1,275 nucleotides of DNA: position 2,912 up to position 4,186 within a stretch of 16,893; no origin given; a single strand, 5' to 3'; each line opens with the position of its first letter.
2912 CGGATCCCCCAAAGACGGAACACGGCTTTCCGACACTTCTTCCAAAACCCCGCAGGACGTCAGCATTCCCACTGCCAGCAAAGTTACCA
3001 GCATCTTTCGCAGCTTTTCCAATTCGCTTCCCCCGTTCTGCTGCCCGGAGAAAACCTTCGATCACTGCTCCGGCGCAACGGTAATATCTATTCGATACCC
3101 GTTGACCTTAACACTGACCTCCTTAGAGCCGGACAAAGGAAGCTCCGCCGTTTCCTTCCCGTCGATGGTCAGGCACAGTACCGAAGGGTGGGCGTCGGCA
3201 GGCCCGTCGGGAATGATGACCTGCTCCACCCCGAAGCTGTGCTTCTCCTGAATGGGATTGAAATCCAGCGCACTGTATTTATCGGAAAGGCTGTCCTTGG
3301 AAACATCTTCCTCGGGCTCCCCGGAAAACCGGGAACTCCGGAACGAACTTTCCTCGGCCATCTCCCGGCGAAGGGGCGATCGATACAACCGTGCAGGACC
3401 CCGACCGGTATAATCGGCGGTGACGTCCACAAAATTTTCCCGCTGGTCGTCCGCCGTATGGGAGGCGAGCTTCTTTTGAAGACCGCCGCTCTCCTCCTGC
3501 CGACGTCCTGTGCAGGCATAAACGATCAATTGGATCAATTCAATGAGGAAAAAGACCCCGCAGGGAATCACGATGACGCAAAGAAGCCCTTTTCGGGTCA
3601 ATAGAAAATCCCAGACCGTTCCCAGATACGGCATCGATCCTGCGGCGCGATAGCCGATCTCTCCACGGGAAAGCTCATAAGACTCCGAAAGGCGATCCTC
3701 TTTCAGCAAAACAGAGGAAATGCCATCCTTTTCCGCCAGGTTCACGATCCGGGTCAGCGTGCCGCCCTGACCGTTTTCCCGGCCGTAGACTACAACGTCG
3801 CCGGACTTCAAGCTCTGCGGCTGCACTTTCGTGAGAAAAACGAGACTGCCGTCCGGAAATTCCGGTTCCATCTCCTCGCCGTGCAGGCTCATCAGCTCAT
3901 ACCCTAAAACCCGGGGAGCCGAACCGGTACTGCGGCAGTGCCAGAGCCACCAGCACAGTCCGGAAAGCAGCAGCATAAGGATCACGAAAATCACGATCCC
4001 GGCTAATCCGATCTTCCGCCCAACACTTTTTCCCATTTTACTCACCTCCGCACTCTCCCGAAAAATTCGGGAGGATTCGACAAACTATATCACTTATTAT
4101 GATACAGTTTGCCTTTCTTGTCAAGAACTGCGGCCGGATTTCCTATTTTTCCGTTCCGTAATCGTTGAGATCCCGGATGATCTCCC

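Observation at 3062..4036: SipW-type signal peptidase homologue with both catalytic residues (Ser and His) substituted, plus a 140-aa cytoplasmic tail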

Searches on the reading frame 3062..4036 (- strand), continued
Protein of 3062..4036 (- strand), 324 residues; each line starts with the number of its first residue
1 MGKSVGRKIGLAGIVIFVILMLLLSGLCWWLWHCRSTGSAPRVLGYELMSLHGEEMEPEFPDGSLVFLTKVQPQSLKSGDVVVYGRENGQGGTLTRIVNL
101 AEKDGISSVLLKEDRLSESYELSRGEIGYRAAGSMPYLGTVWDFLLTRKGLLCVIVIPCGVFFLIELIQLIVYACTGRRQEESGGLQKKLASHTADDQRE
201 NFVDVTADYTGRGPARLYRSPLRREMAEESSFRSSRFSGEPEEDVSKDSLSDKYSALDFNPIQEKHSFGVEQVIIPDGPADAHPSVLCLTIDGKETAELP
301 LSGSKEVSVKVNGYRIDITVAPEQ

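Call 21: find_related_loci(query=A3, collection=genome_contigs, flank=8000)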
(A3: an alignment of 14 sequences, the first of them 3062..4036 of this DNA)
Query A3 (324 aa) in genome_contigs; peptide patterns used: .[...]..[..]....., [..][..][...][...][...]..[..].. (x = any residue, [..] = any of these).
28 stretches matched a pattern; 12 encode a relative of the query (tblastn E <= 1e-3); 12 distinct loci.
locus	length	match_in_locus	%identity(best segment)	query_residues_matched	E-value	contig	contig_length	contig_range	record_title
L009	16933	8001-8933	67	3-324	6e-142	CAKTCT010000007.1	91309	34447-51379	MAG: uncultured Oscillospiraceae bacterium isolate REFINED_METABAT215_TOP10_CONTIGS_1500_ASSEMBLY_K77_MERGED__Nepal_MoBi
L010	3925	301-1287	65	1-324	1e-139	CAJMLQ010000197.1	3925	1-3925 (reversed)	TPA_asm: uncultured bacterium isolate ERR1600629-bin.10 genome assembly, contig: NODE_18532_length_3925_cov_6.870026, wh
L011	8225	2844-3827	63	1-324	1e-130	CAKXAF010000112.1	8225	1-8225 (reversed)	MAG: uncultured thaumarchaeote isolate MTG243_bin.50.fa genome assembly, contig: NODE_112_length_8225_cov_2.354075, whol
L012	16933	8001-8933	53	7-324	2e-107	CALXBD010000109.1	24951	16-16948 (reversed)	MAG: uncultured Clostridia bacterium isolate E13__bin87 genome assembly, contig: E13__k127_48675, whole genome shotgun s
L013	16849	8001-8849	41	16-322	4e-64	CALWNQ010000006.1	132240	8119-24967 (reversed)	MAG: uncultured Clostridia bacterium isolate BRZ_CE__bin104 genome assembly, contig: BRZ_CE__NODE_240_length_132240_cov_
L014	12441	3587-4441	39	8-321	2e-59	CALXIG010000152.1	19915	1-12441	MAG: uncultured Clostridia bacterium isolate E0_DP__bin17 genome assembly, contig: E0_DP__k127_138799, whole genome shot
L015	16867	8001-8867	37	8-321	8e-59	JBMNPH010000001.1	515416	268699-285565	MAG: Candidatus Merdivicinus sp. isolate SBF912SR2HQ0031 scaffold_11_c1, whole genome shotgun sequence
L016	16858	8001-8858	40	8-321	9e-56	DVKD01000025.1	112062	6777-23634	MAG TPA_asm: Candidatus Merdivicinus faecavium isolate CHK186-19003 CHK186__C145230_L112062_ERR3414581, whole genome sho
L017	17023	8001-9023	26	3-323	2e-36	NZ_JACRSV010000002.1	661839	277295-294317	Fumia xinanensis strain NSJ-33 H9_ctg002, whole genome shotgun sequence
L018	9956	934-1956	26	3-324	2e-34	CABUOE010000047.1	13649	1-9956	MAG TPA_asm: uncultured Clostridiales bacterium isolate MGYG-HGUT-04184 genome assembly, contig: GUT_GENOME258823_47, wh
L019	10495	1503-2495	27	3-320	3e-34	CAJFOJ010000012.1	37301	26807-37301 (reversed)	uncultured Ruminococcaceae bacterium isolate Coassembly_mag_349 genome assembly, contig: MAGpy_11413_min2k_bin_349_fak87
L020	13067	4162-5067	23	3-320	4e-18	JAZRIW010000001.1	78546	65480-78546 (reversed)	MAG: Fumia sp. isolate T1900045470_YK20190161.MAGScoT_cleanbin_000005 SGB_7235_k141_2221673, whole genome shotgun sequen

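Call 36: predict_structure(alignment_id=A5)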
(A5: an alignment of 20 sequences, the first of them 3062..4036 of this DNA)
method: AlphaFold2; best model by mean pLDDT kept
length: 324 residues; sequences in the alignment: 20
mean_pLDDT: 71.6   pTM: 0.44
mean pLDDT of the five models: 71.6, 69.6, 69.4, 69.3, 68.0
residues with pLDDT >= 90: 17; 70-90: 185; 50-70: 70; < 50: 52
segments of 3 or more residues with pLDDT < 50: 182-186, 213-219, 231-250, 258-271
pLDDT, mean of each block of 10 residues (from residue 1): 63 89 90 85 87 74 89 85 83 86 80 78 86 88 85 87 88 72 50 60 55 48 55 41 44 49 39 58 69 75 77 78 66
secondary structure, 60 per line:
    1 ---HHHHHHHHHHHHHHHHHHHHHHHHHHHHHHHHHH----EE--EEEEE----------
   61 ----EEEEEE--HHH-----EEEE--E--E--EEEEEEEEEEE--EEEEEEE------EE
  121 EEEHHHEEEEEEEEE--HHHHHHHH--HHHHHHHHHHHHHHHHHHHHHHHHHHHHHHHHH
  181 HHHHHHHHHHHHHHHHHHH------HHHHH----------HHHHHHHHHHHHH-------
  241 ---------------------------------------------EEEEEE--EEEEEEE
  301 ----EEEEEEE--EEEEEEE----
elements in order: H4-37 E46-50 E65-70 E81-84 E93-103 E106-112 E119-123 E127-135 H138-145 H148-199 H206-210 H221-233 E286-291 E294-300 E305-311 E314-320

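Call 38: fold_search(model_id=the predicted structure, library=pdb)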
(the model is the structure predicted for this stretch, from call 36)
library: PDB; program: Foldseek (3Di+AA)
matches with E <= 10: 906; with E <= 0.001: 2
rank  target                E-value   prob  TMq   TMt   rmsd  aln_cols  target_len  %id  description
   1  7p2q_A                8.6e-05  1.00  0.27  0.56   8.4       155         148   24  Human Signal Peptidase Complex Paralog C (SPC-C) (released 2021-10-06)
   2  7p2p_A                2.8e-04  1.00  0.27  0.54   8.5       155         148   24  Human Signal Peptidase Complex Paralog A (SPC-A) (released 2021-10-06)
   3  4x34_B                2.2e-02  0.90  0.15  0.35  12.8       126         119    6  Crystal structure of the 53BP1 tandem tudor domain in complex with p53K381acK382me2 (released 2015-03-04)
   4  5z78_C                2.2e-02  0.89  0.14  0.33  11.9       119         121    8  Structure of TIRR/53BP1 complex (released 2018-06-06)
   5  4wvg_A                2.3e-02  1.00  0.22  0.14   6.3       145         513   14  Crystal structure of the Type-I signal peptidase from Staphylococcus aureus (SpsB). (released 2015-09-23)
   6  9ckj_F                3.2e-02  0.95  0.14  0.34  10.8       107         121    6  Co-crystal structure of 53BP1 tandem Tudor domains in complex with UNC9512 (released 2024-10-30)
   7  6my0_B                3.4e-02  0.96  0.15  0.37  11.1       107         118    6  Structure of 53BP1 Tandem Tudor domains with E1549P and D1550N mutations (released 2019-11-27)
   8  5zcj_C                4.0e-02  0.97  0.15  0.37  11.3       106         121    8  Crystal structure of complex (released 2018-06-27)
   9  4n31_A                4.2e-02  1.00  0.21  0.46   7.2       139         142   12  Structure and activity of Streptococcus pyogenes SipA: a signal peptidase homologue essential for pilus polymerisation (released 2014-08-20)
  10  3lh0_A                4.7e-02  0.85  0.14  0.35  11.1       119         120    5  Crystal structure of the 53BP1 tandem tudor domain in complex with p53K372me2 (released 2010-03-23)
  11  6mxx_C                4.7e-02  0.72  0.14  0.33  13.3       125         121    7  Structure of 53BP1 tandem Tudor domains in complex with small molecule UNC2991 (released 2019-11-27)
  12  6my0_A                5.0e-02  0.91  0.14  0.34  11.0       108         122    6  Structure of 53BP1 Tandem Tudor domains with E1549P and D1550N mutations (released 2019-11-27)
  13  2f5k_B                5.3e-02  0.94  0.12  0.39   8.1        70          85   13  Crystal structure of the chromo domain of human MRG15 (released 2006-11-14)
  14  8swj_B                5.6e-02  0.69  0.14  0.32  13.0       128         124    7  Co-crystal structure of 53BP1 tandem Tudor domains in complex with UNC8531 (released 2023-08-02)
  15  3iiq_A                5.9e-02  0.98  0.15  0.21   6.6        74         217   18  Crystallographic analysis of bacterial signal peptidase in ternary complex with Arylomycin A2 and a beta-sultam inhibi (released 2009-09-01)
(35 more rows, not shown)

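Call 53: search_protein_families(library=ncbifam, proteins=[P0048, P0069, P0122, P0126, P0147, P0075, P0102, P0016, P0021], max_evalue=0.01)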
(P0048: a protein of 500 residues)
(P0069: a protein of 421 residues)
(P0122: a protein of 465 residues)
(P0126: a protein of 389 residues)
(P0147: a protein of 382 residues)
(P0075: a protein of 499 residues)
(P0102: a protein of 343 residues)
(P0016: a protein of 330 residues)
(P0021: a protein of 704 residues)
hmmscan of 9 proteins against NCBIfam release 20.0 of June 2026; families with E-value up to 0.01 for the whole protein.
P0048 (500 aa): 2 families
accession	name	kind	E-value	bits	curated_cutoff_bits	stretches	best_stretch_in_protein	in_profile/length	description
NF046067.1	SigPepSipWBacil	equivalog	1.5e-16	60.5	190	1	15-179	3-170/189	signal peptidase I SipW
TIGR02228.1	sigpep_I_arch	equivalog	3.8e-10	39.8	51.85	1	16-172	3-156/158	signal peptidase I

P0069 (421 aa): 2 families
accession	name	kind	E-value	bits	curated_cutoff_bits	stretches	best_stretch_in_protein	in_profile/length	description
NF046067.1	SigPepSipWBacil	equivalog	3.3e-19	69.2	190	1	8-179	3-174/189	signal peptidase I SipW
TIGR02228.1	sigpep_I_arch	equivalog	2.2e-14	53.6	51.85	1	13-170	3-157/158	signal peptidase I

P0122 (465 aa): 2 families
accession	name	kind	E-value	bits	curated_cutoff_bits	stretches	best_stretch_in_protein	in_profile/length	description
NF046067.1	SigPepSipWBacil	equivalog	1.8e-12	47.2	190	1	17-180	4-166/189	signal peptidase I SipW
TIGR02228.1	sigpep_I_arch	equivalog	2.5e-05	24.2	51.85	1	21-176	7-155/158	signal peptidase I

P0126 (389 aa): 2 families
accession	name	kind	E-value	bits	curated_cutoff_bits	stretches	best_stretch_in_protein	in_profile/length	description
NF046067.1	SigPepSipWBacil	equivalog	9e-16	58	190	1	11-196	2-182/189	signal peptidase I SipW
TIGR02228.1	sigpep_I_arch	equivalog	5.7e-10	39.3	51.85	1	16-176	6-155/158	signal peptidase I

P0147 (382 aa): 3 families
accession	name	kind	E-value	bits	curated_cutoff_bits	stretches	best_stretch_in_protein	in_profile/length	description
NF046067.1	SigPepSipWBacil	equivalog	8.7e-15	54.8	190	1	17-181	7-171/189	signal peptidase I SipW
TIGR02228.1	sigpep_I_arch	equivalog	6e-09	36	51.85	1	25-173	16-156/158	signal peptidase I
TIGR02227.1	sigpep_I_bact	equivalog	0.003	17.5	47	1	57-101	27-75/162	signal peptidase I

P0075 (499 aa): 3 families
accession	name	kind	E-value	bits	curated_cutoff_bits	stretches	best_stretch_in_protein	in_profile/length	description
NF046067.1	SigPepSipWBacil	equivalog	1.5e-25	89.9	190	1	22-202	7-183/189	signal peptidase I SipW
TIGR02228.1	sigpep_I_arch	equivalog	4.3e-20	72.2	51.85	1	24-181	8-155/158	signal peptidase I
TIGR02227.1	sigpep_I_bact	equivalog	4.1e-05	23.5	47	1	50-99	17-68/162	signal peptidase I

P0102 (343 aa): 2 families
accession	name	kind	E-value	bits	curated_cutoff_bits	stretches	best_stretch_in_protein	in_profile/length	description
NF046067.1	SigPepSipWBacil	equivalog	4.3e-16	59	190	1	30-187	8-166/189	signal peptidase I SipW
TIGR02228.1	sigpep_I_arch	equivalog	1.7e-12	47.5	51.85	1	27-183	11-155/158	signal peptidase I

P0016 (330 aa): 3 families
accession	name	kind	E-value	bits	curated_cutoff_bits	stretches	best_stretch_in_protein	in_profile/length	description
NF046067.1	SigPepSipWBacil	equivalog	3.2e-18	66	190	1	21-193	8-181/189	signal peptidase I SipW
TIGR02228.1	sigpep_I_arch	equivalog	8e-12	45.3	51.85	1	20-170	6-151/158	signal peptidase I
TIGR02227.1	sigpep_I_bact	equivalog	0.0037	17.2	47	1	49-113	18-83/162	signal peptidase I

P0021 (704 aa): 31 families (the best 25 are shown)
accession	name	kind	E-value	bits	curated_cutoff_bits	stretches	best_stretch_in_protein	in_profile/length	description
NF046067.1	SigPepSipWBacil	equivalog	2.9e-48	164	190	1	515-689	3-178/189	signal peptidase I SipW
TIGR02228.1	sigpep_I_arch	equivalog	1.3e-40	138.8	51.85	1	516-672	3-154/158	signal peptidase I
NF007135.0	PRK09581.1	equivalog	3.1e-13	49.4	474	1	3-135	158-286/457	PleD family two-component system response regulator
TIGR01387.1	cztR_silR_copR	subfamily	1.5e-08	34.6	279.2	1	36-128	32-123/218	heavy metal response regulator transcription factor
NF040689.1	MtrAB_MtrA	equivalog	3.2e-08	33.2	300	1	16-131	10-125/219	MtrAB system response regulator MtrA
NF007928.2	PRK10643.1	equivalog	8.9e-08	32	330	1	3-131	3-128/216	two-component system response regulator PmrA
NF045914.1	RespRegNblR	equivalog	4.2e-07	29.8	300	1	17-126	23-129/228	response regulator transcription factor NblR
NF007935.0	PRK10651.1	equivalog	8e-07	28.4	250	1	3-120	9-125/216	two-component system response regulator NarL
TIGR02154.1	PhoB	equivalog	1.7e-06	27.5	296.2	1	16-130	14-131/226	phosphate regulon transcriptional regulator PhoB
TIGR02227.1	sigpep_I_bact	equivalog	1.8e-06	28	47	1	547-613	17-84/162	signal peptidase I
NF040534.1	resp_reg_YycF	equivalog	2.1e-06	27.2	340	1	23-131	21-127/231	response regulator YycF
NF041734.1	resp_reg_RppA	equivalog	2.7e-06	26.9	250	1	43-131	43-130/229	two-component system response regulator RppA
NF045991.1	RespRegCtrARhodob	equivalog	9.2e-06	25.6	350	1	1-124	1-121/224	response regulator transcription factor CtrA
NF008078.0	PRK10816.1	equivalog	1.4e-05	24.7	336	1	4-120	4-117/223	two-component system response regulator PhoP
NF007820.0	PRK10529.1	equivalog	1.7e-05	24.4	325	1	41-127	40-124/225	two-component system response regulator KdpE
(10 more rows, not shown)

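Call 54: search_protein_families(library=pfam, proteins=[P0048, P0069, P0122, P0126, P0147, P0075, P0102, P0016, P0021], max_evalue=0.01)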
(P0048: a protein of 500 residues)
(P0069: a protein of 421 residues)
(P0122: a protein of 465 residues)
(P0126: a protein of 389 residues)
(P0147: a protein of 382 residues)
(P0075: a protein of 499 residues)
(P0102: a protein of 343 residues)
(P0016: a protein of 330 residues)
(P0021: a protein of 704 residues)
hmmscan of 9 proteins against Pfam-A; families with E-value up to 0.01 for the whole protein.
P0048 (500 aa): 0 families

P0069 (421 aa): 0 families

P0122 (465 aa): 0 families

P0126 (389 aa): 0 families

P0147 (382 aa): 1 family
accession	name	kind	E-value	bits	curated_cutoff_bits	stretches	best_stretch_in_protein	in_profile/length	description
PF00717.28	Peptidase_S24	-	0.0015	18.6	23.3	1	58-102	43-84/116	Peptidase S24-like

P0075 (499 aa): 0 families

P0102 (343 aa): 0 families

P0016 (330 aa): 1 family
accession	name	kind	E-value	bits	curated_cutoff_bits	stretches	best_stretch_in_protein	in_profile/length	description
PF00717.28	Peptidase_S24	-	0.0056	16.8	23.3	1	57-108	41-85/116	Peptidase S24-like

P0021 (704 aa): 2 families
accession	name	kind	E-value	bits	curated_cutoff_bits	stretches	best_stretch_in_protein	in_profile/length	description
PF00072.30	Response_reg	-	6.1e-06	26.8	30.2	1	4-115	2-110/111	Response regulator receiver domain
PF10502.14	Peptidase_S26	-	0.0041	17.5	22.9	0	547-603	20-78/168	Signal peptidase, peptidase S26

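Call 57: find_related_loci(query=A6, collection=metagenome_contigs, flank=7000)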
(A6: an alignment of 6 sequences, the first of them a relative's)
Query A6 (421 aa) in metagenome_contigs; peptide patterns used: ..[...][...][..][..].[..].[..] (x = any residue, [..] = any of these).
65 stretches matched a pattern; 9 encode a relative of the query (tblastn E <= 1e-3); 9 distinct loci.
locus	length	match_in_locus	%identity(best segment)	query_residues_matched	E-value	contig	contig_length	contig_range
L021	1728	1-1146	44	11-421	9e-97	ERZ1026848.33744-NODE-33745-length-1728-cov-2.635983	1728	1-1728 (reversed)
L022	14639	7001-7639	54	1-210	1e-71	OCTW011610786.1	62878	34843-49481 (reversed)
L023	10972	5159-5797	54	1-210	1e-65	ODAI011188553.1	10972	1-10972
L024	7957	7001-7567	58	28-211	1e-60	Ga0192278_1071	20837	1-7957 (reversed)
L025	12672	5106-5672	58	28-211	1e-60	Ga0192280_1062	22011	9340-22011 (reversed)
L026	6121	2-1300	35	9-421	1e-54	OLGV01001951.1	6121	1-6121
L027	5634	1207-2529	44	1-421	4e-54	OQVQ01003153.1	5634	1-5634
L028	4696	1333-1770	26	7-164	3e-9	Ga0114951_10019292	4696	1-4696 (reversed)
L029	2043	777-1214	26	7-164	3e-9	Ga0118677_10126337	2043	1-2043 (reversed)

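Call 66: list_cluster_members(proteins=[P0001, P0161, P0163, P0005])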
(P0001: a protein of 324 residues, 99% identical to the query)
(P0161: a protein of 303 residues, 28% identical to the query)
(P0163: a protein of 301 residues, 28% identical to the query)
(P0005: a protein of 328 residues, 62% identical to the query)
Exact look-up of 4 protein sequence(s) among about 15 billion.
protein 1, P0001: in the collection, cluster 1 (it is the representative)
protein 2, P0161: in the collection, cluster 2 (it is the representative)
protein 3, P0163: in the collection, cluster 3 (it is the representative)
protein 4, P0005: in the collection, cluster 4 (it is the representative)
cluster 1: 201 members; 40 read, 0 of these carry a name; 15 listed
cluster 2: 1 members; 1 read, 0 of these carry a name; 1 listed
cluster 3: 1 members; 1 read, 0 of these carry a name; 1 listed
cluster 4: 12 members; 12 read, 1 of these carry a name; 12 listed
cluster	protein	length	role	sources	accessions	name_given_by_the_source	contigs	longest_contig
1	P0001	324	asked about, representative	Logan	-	-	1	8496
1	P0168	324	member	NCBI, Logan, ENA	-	-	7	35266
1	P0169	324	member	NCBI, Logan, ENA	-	-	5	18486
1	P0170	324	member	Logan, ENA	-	-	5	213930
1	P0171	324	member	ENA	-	-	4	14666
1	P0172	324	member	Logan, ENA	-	-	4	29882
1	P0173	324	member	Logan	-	-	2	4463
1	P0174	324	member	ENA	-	-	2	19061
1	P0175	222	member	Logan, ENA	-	-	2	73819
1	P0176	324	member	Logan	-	-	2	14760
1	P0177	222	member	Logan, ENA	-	-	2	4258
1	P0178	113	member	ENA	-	-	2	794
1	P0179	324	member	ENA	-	-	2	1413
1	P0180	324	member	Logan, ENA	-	-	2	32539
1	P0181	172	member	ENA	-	-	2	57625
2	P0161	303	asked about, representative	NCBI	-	-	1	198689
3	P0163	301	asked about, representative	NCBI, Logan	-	-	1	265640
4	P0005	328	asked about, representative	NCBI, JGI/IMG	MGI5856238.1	MAG: hypothetical protein ACOX64_07240 [Candidatus Merdivicinus sp.] | hypothetical protein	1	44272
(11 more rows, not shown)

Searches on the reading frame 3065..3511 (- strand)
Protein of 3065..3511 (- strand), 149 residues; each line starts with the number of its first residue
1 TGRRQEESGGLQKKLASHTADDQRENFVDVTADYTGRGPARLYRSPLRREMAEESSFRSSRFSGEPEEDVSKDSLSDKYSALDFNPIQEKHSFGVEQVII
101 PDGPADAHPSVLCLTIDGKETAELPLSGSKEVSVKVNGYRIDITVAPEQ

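Call 27: find_homologous_proteins(query=A4, max_evalue=0.01)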
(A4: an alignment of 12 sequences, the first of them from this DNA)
Query A4 (12 sequences) (149 aa, profile of the alignment): 4 proteins with E <= 0.01 among 2496 candidates.
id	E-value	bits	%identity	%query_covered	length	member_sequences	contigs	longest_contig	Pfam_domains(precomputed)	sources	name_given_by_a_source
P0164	6.5e-47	177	59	100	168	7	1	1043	-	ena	-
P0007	3.2e-44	168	58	100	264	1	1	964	-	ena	-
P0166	1.2e-32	131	30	89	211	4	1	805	-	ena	-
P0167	3.5e-27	113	96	72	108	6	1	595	-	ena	-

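Call 64: search_protein_families(library=pfam, alignment_id=A4, max_evalue=5)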
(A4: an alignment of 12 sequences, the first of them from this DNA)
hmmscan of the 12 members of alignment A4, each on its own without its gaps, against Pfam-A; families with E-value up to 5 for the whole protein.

A. member 1, seq(149 aa): 0 families

B. families by the number of members that match (of 12 scanned): 7 families
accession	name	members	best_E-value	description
PF22661.2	CO4A-B_CUB_C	1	0.019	Complement C4A/B CUB C-terminal domain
PF03459.23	TOBE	1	0.041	TOBE domain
PF24428.1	PYCO1_repeat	1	0.093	PYCO1 Rubisco-binding repeat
PF15676.10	S6OS1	1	0.14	Six6 opposite strand transcript 1 family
PF23740.1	Ig_ZP2_3rd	1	0.21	Zona pellucida sperm-binding protein 2, Ig-like domain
PF14250.11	AbrB-like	1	0.21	AbrB-like transcriptional regulator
PF21529.2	GLV1-2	1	4.7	Gloven 1/2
